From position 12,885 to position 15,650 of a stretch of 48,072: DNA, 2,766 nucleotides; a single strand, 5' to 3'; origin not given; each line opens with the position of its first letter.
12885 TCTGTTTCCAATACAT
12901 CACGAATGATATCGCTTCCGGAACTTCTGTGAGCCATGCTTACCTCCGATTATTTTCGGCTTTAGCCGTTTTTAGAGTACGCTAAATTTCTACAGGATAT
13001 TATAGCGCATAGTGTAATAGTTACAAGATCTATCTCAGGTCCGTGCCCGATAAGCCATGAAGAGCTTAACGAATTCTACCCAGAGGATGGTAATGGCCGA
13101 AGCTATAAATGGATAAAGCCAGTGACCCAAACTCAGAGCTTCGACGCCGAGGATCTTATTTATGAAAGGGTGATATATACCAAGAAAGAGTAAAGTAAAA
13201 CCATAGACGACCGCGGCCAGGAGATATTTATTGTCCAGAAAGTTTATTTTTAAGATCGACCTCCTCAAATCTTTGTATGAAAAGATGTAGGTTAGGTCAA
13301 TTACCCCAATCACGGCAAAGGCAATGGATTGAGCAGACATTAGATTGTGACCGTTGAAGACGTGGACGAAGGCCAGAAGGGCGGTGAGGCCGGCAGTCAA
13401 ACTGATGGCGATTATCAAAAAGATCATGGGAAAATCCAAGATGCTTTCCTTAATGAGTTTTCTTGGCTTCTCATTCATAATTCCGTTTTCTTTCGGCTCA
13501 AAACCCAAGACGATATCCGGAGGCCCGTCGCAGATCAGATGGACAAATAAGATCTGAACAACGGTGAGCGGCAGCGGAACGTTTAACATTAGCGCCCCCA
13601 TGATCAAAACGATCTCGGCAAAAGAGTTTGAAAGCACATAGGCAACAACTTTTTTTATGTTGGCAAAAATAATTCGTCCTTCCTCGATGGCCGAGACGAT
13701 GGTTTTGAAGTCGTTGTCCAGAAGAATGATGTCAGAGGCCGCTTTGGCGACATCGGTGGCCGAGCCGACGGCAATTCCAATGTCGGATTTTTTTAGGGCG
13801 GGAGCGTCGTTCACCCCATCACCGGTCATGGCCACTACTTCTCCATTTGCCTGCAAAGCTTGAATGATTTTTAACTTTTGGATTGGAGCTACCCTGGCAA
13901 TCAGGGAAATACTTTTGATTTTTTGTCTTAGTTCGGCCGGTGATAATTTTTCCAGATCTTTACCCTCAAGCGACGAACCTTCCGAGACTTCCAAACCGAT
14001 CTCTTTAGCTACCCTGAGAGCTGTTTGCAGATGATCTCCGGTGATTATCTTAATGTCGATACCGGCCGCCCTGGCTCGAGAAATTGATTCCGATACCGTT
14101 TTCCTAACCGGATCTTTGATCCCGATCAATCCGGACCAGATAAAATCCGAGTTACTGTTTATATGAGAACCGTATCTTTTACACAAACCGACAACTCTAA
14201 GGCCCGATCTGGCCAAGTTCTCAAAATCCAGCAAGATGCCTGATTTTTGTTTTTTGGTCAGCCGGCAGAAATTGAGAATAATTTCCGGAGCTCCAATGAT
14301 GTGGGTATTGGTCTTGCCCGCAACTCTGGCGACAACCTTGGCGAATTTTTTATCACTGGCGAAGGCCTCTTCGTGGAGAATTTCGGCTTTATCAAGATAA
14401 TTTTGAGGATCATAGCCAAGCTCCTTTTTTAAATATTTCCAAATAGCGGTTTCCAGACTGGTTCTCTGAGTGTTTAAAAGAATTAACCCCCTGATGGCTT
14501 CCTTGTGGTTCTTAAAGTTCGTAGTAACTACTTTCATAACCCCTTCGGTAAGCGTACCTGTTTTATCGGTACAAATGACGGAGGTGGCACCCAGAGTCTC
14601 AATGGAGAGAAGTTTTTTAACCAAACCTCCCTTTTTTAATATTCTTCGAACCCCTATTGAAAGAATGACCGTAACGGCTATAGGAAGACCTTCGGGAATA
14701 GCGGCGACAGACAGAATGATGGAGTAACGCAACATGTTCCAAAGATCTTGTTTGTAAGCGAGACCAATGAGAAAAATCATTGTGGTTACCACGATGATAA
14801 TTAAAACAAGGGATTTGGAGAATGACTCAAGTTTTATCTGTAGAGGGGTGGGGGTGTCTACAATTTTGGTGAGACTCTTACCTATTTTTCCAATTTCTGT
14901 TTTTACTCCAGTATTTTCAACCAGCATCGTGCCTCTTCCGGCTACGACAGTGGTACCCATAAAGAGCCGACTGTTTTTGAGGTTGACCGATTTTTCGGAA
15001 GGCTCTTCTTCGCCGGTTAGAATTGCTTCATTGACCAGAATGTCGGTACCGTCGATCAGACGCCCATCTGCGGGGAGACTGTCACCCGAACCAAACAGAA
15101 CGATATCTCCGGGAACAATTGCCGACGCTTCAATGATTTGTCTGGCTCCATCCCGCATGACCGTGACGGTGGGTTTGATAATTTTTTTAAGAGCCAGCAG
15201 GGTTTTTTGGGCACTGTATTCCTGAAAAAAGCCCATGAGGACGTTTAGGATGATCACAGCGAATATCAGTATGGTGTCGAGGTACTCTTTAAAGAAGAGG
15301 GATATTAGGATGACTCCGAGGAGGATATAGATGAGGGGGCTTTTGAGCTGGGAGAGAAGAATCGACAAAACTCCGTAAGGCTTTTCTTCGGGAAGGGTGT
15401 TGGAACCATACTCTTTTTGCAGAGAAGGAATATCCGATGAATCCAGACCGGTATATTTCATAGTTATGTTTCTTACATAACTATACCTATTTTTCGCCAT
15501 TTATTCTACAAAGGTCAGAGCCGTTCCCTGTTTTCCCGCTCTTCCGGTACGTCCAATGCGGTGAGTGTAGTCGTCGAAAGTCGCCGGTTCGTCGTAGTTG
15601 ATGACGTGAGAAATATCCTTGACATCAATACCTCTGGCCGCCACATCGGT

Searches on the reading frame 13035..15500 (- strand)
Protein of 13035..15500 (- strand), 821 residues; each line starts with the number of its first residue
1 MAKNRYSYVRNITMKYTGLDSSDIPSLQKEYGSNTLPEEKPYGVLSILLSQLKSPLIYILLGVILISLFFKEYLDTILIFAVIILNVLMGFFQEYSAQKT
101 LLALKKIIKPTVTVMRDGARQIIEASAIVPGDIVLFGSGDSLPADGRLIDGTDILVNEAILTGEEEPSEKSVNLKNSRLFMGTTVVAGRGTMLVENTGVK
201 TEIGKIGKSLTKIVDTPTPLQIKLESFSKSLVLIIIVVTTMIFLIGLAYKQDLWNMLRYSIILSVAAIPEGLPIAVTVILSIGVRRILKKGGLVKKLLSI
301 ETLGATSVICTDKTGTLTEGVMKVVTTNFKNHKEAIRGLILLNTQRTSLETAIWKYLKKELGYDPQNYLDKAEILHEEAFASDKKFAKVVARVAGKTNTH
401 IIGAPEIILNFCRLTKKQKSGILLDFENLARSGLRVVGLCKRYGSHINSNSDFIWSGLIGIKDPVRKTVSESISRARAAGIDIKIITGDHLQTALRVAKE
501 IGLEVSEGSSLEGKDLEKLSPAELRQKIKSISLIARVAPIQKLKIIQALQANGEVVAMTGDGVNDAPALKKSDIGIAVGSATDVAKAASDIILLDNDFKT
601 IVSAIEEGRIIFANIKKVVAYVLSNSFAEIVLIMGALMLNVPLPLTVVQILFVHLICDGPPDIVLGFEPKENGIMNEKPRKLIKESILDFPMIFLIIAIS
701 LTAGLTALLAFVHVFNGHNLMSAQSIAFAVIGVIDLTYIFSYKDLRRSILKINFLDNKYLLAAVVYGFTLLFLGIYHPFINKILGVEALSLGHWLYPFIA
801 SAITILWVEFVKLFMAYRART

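Call 70: search_protein_families(library=ncbifam, proteins=[window:13035-15500:-], max_evalue=0.001)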
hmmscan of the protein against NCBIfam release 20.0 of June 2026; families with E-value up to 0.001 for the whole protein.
window:13035-15500:- (821 aa): 24 families
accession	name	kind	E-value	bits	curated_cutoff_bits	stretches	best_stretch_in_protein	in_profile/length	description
TIGR01522.1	ATPase-IIA2_Ca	equivalog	6.5e-161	537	798.3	2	373-814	404-849/854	calcium-transporting P-type ATPase, PMR1-type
TIGR01116.1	ATPase-IIA1_Ca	equivalog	1e-141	473.7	703.4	2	394-814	392-797/799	calcium-translocating P-type ATPase, SERCA-type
TIGR01647.1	ATPase-IIIA_H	equivalog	8.4e-126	421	615.5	1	18-740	1-721/755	plasma-membrane proton-efflux P-type ATPase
TIGR01517.1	ATPase-IIB_Ca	equivalog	3.5e-120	402.6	507.05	1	15-812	52-877/882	calcium-translocating P-type ATPase, PMCA-type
TIGR01524.1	ATPase-IIIB_Mg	equivalog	5.7e-110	368.6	610.75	1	8-799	23-842/867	magnesium-translocating P-type ATPase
TIGR01106.1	ATPase-IIC_X-K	subfamily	2.8e-98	330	946.1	3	511-701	639-833/997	Na,H/K antiporter P-type ATPase subunit alpha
NF011702.0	PRK15122.1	subfamily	1.2e-92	311.4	975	1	9-798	40-882/907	magnesium-translocating P-type ATPase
TIGR01523.1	ATPase-IID_K-Na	equivalog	2e-92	310.4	645.05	3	358-784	469-958/997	potassium/sodium efflux P-type ATPase, fungal-type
TIGR01494.1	ATPase_P-type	subfamily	1.7e-90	303.8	62.3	2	79-503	2-365/478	HAD-IC family P-type ATPase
TIGR01525.1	ATPase-IB_hvy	subfamily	2.1e-72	244.8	346.25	2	64-503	9-426/560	heavy metal translocating P-type ATPase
TIGR01657.1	P-ATPase-V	hypoth_equivalog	4.1e-59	200.1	618.25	3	6-335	128-477/1055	ATP13A2 family polyamine export P-type ATPase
TIGR01512.1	ATPase-IB2_Cd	subfamily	1.1e-52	179.3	313.5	3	63-328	8-256/494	cadmium family heavy metal-translocating P-type ATPase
TIGR01511.1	ATPase-IB1_Cu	subfamily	1.2e-51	176.3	397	3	71-358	40-313/542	copper-translocating P-type ATPase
NF008262.1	PRK11033.1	equivalog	1.5e-39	136.1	1005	2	69-506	191-601/731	zinc/cadmium/mercury/lead-transporting ATPase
NF033775.1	P_type_ZntA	exception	1.7e-36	125.8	1240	2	96-331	223-455/732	Zn(II)/Cd(II)/Pb(II) translocating P-type ATPase ZntA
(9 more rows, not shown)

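Call 71: find_related_loci(query=window:13035-15500:-, collection=genome_contigs, flank=2000)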
Query window:13035-15500:- (821 aa) in genome_contigs; peptide patterns used: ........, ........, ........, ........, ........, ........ (x = any residue, [..] = any of these).
141 stretches matched a pattern; 40 encode a relative of the query (tblastn E <= 1e-3); 40 distinct loci.
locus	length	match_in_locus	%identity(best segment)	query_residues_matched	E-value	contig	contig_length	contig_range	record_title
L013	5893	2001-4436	75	9-820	0e+0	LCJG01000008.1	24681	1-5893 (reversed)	MAG: Candidatus Collierbacteria bacterium GW2011_GWB1_44_6 UW68_C0008, whole genome shotgun sequence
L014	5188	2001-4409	54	14-814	0e+0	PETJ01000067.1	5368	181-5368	MAG: Candidatus Nealsonbacteria bacterium CG01_land_8_20_14_3_00_12 CG01_land_8_20_14_3.00_scaffold_5375_c, whole genome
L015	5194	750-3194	52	1-813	0e+0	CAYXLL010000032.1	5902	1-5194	MAG TPA_asm: uncultured Candidatus Saccharibacteria bacterium isolate binchicken_co265_369 genome assembly, contig: NODE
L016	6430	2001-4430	50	4-813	0e+0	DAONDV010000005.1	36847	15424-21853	MAG TPA_asm: Candidatus Paceibacterota bacterium isolate AMR_MDS_3886 NODE_1088_length_36847_cov_31.831866, whole genome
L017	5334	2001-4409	54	14-814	0e+0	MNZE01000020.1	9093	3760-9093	MAG: Parcubacteria group bacterium CG2_30_36_38 cg2_3.0_scaffold_9129_c, whole genome shotgun sequence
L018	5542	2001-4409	54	14-814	0e+0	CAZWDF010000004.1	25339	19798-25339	MAG TPA_asm: uncultured Candidatus Saccharibacteria bacterium isolate binchicken_co283_202 genome assembly, contig: NODE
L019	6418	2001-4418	49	18-816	0e+0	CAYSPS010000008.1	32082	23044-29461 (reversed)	MAG TPA_asm: uncultured Pseudomonadota bacterium isolate SRP239243_co1_149 genome assembly, contig: NODE_1916_length_320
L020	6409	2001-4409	51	11-812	0e+0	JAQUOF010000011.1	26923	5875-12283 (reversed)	MAG: Patescibacteria group bacterium isolate STD1_195 NODE_3711_length_26923_cov_10.393156_Sandtown_D1, whole genome sho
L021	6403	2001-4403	49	14-816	0e+0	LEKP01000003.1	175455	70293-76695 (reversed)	MAG: Parcubacteria bacterium GBS-2 2615921494, whole genome shotgun sequence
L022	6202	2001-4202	53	82-813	0e+0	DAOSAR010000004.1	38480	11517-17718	MAG TPA_asm: Candidatus Pacearchaeota archaeon isolate AMR_MDS_1904 NODE_796_length_38480_cov_37.884763, whole genome sh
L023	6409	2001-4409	54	13-813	0e+0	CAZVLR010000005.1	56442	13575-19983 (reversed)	MAG TPA_asm: uncultured Candidatus Saccharibacteria bacterium isolate SRP062349_co2_192 genome assembly, contig: NODE_33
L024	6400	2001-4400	52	14-812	0e+0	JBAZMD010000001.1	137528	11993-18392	MAG: Patescibacteria group bacterium isolate SO_2017_LW4_32 scaffold_126_c1_LW137-91_2017, whole genome shotgun sequence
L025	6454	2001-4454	43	10-820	0e+0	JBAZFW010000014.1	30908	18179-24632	MAG: Patescibacteria group bacterium isolate SO_2017_LW3_29 NODE_3568_length_30908_cov_3.840064_LW162_2017, whole genome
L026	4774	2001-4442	43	11-815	0e+0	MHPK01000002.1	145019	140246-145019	MAG: Candidatus Staskawiczbacteria bacterium RIFOXYB1_FULL_38_37 rifoxyb1_full_scaffold_22, whole genome shotgun sequenc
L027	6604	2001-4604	34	18-809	2e-143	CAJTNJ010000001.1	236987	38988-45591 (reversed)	MAG TPA_asm: uncultured Oscillospiraceae bacterium isolate MGBC105346 genome assembly, contig: MGBC105346.1, whole genom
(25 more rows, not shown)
